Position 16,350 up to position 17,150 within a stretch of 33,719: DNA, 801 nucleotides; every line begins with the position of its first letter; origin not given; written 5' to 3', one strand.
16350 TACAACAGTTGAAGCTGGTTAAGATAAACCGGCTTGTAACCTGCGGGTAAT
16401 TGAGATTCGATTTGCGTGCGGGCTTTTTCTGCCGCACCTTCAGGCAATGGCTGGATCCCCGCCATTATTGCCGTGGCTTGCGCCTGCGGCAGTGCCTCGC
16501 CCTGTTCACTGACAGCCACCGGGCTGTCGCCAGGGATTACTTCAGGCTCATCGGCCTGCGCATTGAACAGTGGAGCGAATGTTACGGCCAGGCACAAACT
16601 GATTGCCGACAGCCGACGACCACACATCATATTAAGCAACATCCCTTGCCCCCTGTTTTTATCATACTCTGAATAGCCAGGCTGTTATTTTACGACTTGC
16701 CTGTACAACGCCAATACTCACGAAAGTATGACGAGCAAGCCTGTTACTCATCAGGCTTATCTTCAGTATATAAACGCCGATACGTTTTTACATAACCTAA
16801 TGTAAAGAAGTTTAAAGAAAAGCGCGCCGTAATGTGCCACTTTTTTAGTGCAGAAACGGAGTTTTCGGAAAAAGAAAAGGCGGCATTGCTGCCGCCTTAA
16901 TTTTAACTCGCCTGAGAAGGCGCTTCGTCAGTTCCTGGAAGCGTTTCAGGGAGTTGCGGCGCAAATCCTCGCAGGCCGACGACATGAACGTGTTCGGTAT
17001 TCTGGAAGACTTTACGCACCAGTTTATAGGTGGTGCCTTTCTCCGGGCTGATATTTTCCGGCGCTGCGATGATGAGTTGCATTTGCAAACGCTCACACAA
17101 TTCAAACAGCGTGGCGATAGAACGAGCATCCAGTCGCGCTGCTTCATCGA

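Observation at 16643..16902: Candidate CpxR box in the ldtD upstream region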

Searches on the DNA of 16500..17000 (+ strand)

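Call 4: search_dna_similar(query=window:16643-16902:+, collection=ecoli_genomes, mode=near, max_rows=10)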
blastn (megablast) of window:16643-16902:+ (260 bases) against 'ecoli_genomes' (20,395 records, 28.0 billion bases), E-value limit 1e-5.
Records with a match: 5426; places in all: 5449; records where one place covers at least 80% of the query: 5406.
Genomes with a match: 5426 of 5426; with a place that covers at least 80% of the query: 5406. Places per genome that has any: lowest 1, median 1, highest 2. On chromosomes: 5445 places; on plasmids: 4.
Best place of each record, by identity: >=99% 5263; 95-99% 163.
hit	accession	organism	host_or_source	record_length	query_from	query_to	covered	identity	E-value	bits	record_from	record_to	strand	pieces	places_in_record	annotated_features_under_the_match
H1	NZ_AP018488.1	Escherichia coli O157:H7 strain PV15-279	Homo sapiens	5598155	1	260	100%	100.0%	9e-133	481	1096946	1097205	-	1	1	none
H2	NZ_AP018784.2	Escherichia coli strain SK1144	-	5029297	1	260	100%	100.0%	9e-133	481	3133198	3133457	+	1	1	none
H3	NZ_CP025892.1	Escherichia coli strain 503025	Homo sapiens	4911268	1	260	100%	100.0%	9e-133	481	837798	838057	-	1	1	none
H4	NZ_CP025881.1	Escherichia coli strain 503440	Homo sapiens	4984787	1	260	100%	100.0%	9e-133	481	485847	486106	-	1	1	none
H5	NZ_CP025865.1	Escherichia coli strain 504211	Homo sapiens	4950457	1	260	100%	100.0%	9e-133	481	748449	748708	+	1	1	none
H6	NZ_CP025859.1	Escherichia coli strain 504239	Homo sapiens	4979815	1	260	100%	100.0%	9e-133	481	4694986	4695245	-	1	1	none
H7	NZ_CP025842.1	Escherichia coli strain 720632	Homo sapiens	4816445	1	260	100%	100.0%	9e-133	481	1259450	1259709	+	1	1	none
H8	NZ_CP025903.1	Escherichia coli strain 300709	Homo sapiens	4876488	1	260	100%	100.0%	9e-133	481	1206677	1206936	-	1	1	none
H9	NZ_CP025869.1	Escherichia coli strain 503829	Homo sapiens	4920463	1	260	100%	100.0%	9e-133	481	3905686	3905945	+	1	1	none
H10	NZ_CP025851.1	Escherichia coli strain 510016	Homo sapiens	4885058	1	260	100%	100.0%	9e-133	481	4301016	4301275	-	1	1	none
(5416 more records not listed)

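Call 6: get_annotated_region(hit=H2, flank=3000)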
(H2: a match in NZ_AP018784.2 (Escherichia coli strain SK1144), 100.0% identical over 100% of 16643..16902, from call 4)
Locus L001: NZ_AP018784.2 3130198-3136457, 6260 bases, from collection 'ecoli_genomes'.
description: Escherichia coli strain SK1144 chromosome, complete genome
organism: Escherichia coli strain SK1144 (NCBI taxid 562)
replicon: chromosome; assembly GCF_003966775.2
host: -; source: -; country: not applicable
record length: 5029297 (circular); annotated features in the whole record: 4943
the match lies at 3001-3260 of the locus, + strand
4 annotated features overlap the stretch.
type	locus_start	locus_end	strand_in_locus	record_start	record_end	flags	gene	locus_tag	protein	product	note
CDS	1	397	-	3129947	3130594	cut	gloC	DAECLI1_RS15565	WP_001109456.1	hydroxyacylglutathione hydrolase GloC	-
CDS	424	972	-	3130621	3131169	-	mepK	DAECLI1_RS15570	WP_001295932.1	YcbK family protein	-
CDS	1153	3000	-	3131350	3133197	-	ldtD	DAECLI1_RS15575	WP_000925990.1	L,D-transpeptidase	-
CDS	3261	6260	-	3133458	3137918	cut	mukB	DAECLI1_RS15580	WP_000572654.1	chromosome partition protein MukB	-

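Call 50: search_rna_families(source=window, start=16500, end=17000, threshold=evalue, max_evalue=1)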
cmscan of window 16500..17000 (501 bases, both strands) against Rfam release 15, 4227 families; matches with E-value up to 1: 4.
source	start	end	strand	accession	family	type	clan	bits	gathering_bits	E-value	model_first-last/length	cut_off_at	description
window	16863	16928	-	RF00519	suhB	Gene; sRNA;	CL00108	22.5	41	0.021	1-77/77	no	Makes More Granules Regulator RNA (mmgR)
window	16818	16909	+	RF02053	STnc430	Gene; sRNA;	-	22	47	0.4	1-162/162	no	Enterobacterial sRNA STnc430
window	16871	16938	-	RF00057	RyhB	Gene; sRNA;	-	19.9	55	0.33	1-67/67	no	RyhB RNA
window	16733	16833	-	RF02450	ncr1175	Gene; sRNA;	-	18.9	60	0.6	1-110/110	no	Bacillus sRNA ncr1175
